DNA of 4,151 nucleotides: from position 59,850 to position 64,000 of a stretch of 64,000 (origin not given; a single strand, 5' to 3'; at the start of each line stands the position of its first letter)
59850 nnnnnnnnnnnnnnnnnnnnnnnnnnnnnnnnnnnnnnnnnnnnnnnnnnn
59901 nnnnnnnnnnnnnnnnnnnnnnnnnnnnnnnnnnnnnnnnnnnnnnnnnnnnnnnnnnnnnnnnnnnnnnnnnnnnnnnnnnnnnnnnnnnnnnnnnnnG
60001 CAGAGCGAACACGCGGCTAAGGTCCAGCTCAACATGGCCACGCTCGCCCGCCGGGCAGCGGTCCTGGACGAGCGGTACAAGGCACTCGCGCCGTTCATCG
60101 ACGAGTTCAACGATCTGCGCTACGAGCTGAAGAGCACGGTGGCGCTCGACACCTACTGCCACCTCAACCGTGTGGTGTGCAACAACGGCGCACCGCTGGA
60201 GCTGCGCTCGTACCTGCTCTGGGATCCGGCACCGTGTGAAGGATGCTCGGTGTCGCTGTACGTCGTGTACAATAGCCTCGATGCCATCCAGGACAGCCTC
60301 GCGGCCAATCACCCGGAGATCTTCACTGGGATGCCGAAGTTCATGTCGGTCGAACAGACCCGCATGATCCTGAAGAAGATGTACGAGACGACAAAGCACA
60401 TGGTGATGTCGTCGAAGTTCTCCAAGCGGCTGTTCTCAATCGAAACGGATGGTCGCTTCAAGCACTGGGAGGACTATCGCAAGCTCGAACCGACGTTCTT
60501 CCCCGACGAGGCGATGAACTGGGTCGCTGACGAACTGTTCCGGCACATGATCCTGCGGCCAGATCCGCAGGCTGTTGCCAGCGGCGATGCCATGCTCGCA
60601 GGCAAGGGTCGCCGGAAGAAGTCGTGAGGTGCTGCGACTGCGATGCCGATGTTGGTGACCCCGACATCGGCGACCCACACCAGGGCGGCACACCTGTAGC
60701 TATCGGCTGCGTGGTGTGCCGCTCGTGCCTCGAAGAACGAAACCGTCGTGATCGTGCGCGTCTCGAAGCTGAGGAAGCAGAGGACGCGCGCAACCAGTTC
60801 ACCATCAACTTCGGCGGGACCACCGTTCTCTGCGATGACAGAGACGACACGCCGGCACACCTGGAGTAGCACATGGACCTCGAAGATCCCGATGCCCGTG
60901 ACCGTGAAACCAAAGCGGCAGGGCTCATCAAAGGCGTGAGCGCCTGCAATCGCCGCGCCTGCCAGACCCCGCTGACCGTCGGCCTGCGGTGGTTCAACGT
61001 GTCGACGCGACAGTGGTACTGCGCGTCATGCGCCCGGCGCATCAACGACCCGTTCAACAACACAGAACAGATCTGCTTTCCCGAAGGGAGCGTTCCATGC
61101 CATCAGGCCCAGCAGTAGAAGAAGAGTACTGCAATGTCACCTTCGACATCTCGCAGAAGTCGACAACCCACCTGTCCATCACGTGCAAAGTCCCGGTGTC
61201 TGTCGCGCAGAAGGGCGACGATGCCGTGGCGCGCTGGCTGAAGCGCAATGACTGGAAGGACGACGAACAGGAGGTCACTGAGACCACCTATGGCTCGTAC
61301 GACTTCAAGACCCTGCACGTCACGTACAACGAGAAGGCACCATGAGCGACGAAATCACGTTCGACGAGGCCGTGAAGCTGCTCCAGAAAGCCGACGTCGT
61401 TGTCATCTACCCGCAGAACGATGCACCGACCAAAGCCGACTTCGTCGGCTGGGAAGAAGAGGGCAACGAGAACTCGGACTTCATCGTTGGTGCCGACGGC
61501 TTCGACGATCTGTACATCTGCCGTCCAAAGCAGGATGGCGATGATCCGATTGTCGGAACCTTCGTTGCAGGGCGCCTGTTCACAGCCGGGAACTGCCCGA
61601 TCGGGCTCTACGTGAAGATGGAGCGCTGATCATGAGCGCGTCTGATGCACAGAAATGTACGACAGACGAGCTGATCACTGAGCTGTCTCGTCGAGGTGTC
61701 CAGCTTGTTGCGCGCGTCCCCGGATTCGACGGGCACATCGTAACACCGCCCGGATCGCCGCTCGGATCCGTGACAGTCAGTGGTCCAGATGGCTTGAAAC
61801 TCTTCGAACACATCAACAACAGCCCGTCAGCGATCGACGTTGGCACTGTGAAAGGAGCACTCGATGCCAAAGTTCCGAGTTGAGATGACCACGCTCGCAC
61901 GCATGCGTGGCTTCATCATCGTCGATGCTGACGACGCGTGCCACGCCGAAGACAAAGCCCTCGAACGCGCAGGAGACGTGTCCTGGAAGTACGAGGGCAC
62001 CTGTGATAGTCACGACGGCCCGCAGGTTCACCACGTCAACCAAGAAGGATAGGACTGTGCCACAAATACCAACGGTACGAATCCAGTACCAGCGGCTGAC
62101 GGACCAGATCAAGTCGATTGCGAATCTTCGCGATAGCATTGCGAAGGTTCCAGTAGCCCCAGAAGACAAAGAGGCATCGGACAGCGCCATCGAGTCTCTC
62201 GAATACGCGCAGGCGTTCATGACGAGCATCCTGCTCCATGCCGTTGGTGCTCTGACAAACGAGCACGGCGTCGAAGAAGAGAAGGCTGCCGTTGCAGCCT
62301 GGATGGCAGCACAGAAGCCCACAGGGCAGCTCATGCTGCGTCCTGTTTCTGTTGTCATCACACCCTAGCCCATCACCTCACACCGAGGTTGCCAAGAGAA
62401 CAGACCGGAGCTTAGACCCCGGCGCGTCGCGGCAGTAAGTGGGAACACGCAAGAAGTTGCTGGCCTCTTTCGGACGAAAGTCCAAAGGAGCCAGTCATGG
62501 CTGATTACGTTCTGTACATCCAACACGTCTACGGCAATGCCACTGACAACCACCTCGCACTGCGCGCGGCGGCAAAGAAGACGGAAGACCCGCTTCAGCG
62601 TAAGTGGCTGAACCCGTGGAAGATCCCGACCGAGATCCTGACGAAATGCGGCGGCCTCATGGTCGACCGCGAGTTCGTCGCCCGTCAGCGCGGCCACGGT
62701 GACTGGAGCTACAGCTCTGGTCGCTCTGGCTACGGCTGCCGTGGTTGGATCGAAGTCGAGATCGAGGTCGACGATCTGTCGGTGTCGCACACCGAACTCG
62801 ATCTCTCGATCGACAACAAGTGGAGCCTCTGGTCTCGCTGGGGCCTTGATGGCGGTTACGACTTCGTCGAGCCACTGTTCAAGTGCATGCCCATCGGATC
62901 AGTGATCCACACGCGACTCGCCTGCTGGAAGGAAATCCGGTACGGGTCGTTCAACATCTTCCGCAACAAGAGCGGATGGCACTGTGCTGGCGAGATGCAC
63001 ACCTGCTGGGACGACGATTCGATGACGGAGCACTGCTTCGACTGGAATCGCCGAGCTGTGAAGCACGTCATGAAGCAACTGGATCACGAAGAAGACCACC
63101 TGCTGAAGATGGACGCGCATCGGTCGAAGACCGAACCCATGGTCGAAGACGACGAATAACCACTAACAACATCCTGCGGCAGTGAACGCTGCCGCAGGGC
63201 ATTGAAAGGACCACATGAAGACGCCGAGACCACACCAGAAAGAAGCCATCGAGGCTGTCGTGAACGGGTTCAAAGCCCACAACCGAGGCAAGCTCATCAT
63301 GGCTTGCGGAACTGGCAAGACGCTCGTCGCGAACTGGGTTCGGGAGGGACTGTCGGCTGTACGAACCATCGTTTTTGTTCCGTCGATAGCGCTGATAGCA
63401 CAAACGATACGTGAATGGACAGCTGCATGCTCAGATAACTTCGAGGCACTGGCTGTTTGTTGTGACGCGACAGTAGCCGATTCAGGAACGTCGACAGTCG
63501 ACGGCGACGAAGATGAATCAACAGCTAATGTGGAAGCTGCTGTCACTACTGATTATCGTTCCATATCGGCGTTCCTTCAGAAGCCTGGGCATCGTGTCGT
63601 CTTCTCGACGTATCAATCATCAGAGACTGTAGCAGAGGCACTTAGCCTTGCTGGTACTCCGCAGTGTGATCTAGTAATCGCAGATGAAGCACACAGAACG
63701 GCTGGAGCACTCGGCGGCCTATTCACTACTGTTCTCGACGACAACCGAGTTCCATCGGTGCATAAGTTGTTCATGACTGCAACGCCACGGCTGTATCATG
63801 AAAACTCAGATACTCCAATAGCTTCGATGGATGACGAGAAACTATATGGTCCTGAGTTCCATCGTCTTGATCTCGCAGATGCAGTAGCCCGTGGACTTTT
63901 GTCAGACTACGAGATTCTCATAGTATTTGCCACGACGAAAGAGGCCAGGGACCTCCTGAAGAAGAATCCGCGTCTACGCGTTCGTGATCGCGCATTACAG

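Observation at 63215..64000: Low-GC DEAH-box helicase gene begins at the window edge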

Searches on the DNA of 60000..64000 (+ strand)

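Call 7: search_dna_similar(query=window:60000-64000:+, collection=phages, mode=near, max_rows=20)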
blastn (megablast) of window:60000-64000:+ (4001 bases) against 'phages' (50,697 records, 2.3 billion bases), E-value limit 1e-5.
No match.

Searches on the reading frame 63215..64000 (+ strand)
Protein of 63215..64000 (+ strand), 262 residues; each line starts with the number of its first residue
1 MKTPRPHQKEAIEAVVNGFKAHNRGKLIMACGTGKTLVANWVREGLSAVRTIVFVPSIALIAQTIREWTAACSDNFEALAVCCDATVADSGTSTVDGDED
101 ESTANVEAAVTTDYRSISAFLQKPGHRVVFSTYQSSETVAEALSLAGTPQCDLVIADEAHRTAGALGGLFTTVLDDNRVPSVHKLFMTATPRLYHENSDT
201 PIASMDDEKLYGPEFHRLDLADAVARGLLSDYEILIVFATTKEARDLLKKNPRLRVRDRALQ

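Call 8: search_protein_families(library=pfam, proteins=[window:63215-64000:+], max_evalue=0.01)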
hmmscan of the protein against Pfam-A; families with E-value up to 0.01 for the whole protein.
window:63215-64000:+ (262 aa): 3 families
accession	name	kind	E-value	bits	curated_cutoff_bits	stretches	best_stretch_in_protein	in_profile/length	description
PF04851.21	ResIII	-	4.9e-20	72.5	22.5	1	3-192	3-163/164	Type III restriction enzyme, res subunit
PF00270.35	DEAD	-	5.9e-11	42.8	26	1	5-192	1-161/167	DEAD/DEAH box helicase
PF18766.7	SWI2_SNF2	-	0.00033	20.8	26.7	1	108-227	76-183/221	SWI2/SNF2 ATPase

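Call 11: search_protein_families(library=phrogs, proteins=[window:63215-64000:+], max_evalue=0.001)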
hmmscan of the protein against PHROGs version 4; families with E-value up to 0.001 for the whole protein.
window:63215-64000:+ (262 aa): 5 families
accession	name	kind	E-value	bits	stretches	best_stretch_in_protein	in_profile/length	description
phrog_16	-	DNA, RNA and nucleotide metabolism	7e-19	68.5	1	2-240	271-458/986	DNA helicase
phrog_62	-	DNA, RNA and nucleotide metabolism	1.5e-11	43.5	1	3-191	696-849/1881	DNA helicase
phrog_2488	-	DNA, RNA and nucleotide metabolism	0.00029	20.7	0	3-193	18-218/579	DNA helicase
phrog_16694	-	unknown function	0.00031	19.8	1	3-75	274-351/1010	-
phrog_6819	-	DNA, RNA and nucleotide metabolism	0.00093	18.7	0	12-112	25-117/645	Holliday junction branch migration helicase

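Call 12: find_homologous_proteins(query=window:63215-64000:+)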
Query window:63215-64000:+ (262 aa): 1649 proteins with E <= 0.001 among 4064 candidates; the best 120 are listed.
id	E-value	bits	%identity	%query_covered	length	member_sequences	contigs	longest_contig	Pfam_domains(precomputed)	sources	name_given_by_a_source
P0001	1.2e-64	236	53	90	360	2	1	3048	PF00270.36,PF04851.22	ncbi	ncbi:MAG: DEAD/DEAH box helicase family protein, partial [Actinomycetota bacterium]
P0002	1.8e-64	236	51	88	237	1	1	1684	PF00270.36,PF04851.22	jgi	jgi:predicted helicase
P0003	1.6e-61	226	48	89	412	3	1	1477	PF13156.13,PF00270.36,PF04471.19,PF04851.22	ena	-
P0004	1.8e-61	226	50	90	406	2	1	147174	PF13156.13,PF00270.36,PF04471.19,PF04851.22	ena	-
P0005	4.7e-61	224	47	96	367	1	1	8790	PF00270.36,PF04851.22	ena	-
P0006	5.1e-61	224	47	91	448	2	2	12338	PF13156.13,PF00270.36,PF04471.19,PF04851.22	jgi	jgi:predicted helicase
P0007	5.1e-60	221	47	96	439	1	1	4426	PF13156.13,PF00270.36,PF04851.22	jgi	jgi:predicted helicase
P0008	5.7e-60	221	50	90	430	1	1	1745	PF13156.13,PF00270.36,PF04851.22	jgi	jgi:predicted helicase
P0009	1.7e-59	219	47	94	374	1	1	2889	PF00270.36,PF04851.22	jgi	-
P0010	3.7e-59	218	48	95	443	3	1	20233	PF13156.13,PF00270.36,PF04851.22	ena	-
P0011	5.9e-59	218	48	89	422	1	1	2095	PF13156.13,PF00270.36,PF04851.22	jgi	jgi:predicted helicase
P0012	3.9e-58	215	47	94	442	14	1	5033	PF13156.13,PF00270.36,PF04471.19,PF04851.22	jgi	-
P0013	1.0e-57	213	47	94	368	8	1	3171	PF13156.13,PF00270.36,PF04851.22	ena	-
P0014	1.3e-57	213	48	90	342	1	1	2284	PF00270.36,PF04851.22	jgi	jgi:predicted helicase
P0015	3.6e-57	212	47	90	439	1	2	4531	PF13156.13,PF00270.36,PF04471.19,PF04851.22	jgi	jgi:predicted helicase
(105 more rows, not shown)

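Call 14: search_solved_structures(query=window:63215-64000:+, max_evalue=0.01, show_alignments=1)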
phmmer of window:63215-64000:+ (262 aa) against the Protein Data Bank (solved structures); distinct sequences matched with E-value up to 0.01: 3.
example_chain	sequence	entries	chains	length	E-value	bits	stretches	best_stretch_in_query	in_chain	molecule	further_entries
5ffj_A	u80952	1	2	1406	2.1e-33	119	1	4-239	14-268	Endonuclease and methylase LlaGI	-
4xqk_A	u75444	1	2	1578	3.1e-33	118.5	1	4-239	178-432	LlaBIII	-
6jde_B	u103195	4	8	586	0.0019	20.9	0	3-68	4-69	Putative DNA repair helicase RadD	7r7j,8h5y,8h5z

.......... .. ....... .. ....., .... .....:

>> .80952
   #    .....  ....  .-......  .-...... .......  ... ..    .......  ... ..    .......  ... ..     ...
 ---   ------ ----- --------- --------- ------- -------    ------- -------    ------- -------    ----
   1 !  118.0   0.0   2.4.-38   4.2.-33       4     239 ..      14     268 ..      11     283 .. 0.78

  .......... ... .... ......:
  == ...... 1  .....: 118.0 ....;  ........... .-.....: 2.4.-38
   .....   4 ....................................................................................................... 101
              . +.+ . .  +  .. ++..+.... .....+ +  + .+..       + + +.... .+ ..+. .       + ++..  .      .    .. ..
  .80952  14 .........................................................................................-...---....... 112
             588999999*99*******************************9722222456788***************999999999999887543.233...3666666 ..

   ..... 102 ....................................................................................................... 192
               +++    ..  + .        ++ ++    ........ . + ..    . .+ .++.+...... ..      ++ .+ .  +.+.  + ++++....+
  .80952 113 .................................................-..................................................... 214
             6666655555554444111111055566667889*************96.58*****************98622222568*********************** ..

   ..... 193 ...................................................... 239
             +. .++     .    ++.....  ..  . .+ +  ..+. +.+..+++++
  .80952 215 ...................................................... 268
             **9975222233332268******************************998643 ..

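Call 15: search_protein_families(library=ncbifam, proteins=[window:63215-64000:+], max_evalue=0.01)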
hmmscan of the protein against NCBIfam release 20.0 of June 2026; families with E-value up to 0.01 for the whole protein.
window:63215-64000:+ (262 aa): 8 families
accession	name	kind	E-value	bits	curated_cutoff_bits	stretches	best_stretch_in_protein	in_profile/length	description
TIGR04095.1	dnd_restrict_1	equivalog_domain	1.5e-10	40.7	600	1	4-237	9-210/451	DNA phosphorothioation system restriction enzyme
NF046051.1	restrict_EcoAI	equivalog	5e-08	31.8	550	1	2-198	156-320/768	EcoAI/FtnUII family type I restriction enzme subunit R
NF045503.1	repair_heli_XPB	equivalog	3.3e-05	22.6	610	1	5-69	185-249/548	DNA repair helicase XPB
NF053632.1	heli_RadD_YejH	equivalog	3.6e-05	22.3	720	0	5-40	4-40/573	DNA repair helicase RadD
NF003673.1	PRK05298.1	equivalog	0.00071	18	743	1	4-71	10-77/653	excinuclease ABC subunit UvrB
NF038317.1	DISARM_DrmD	equivalog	0.003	15.9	610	1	147-205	235-299/1021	DISARM system SNF2-like helicase DrmD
TIGR00631.1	uvrb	equivalog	0.0034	15.7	750.1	0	4-71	10-77/658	excinuclease ABC subunit UvrB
NF008521.0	PRK11448.1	equivalog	0.0063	14.5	729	0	5-38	415-449/1123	type I restriction-modification system endonuclease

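Call 16: search_protein_families(library=padloc, proteins=[window:63215-64000:+], max_evalue=0.01)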
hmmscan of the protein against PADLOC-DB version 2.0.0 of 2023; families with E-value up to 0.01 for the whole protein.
window:63215-64000:+ (262 aa): 8 families
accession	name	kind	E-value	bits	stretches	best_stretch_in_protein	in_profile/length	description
PDLC03597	REase_MTase_IIG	-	1.3e-62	209.9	1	2-243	166-427/1646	Type IIG restriction enzyme-methyltransferase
PDLC03051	REase_MTase_I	-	4.5e-36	121.5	1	5-237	179-430/1591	Type I restriction enzyme-methyltransferase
PDLC02707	PbeA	-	6.2e-14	49.5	1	3-240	252-460/672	PbeA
PDLC02704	PbeA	-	2.4e-11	40.8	1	4-240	255-465/682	PbeA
PDLC02706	PbeA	-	2.8e-11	40.7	1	3-238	269-479/722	PbeA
PDLC03049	REase_I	-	2.1e-06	24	1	1-40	165-205/807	Type I restriction enzyme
PDLC01439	typeIV_DinG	-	4.7e-05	20.2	1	3-67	15-78/575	CAS-IV-A; associated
PDLC02703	PbeA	-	8.4e-05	19.3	0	148-235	364-444/626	PbeA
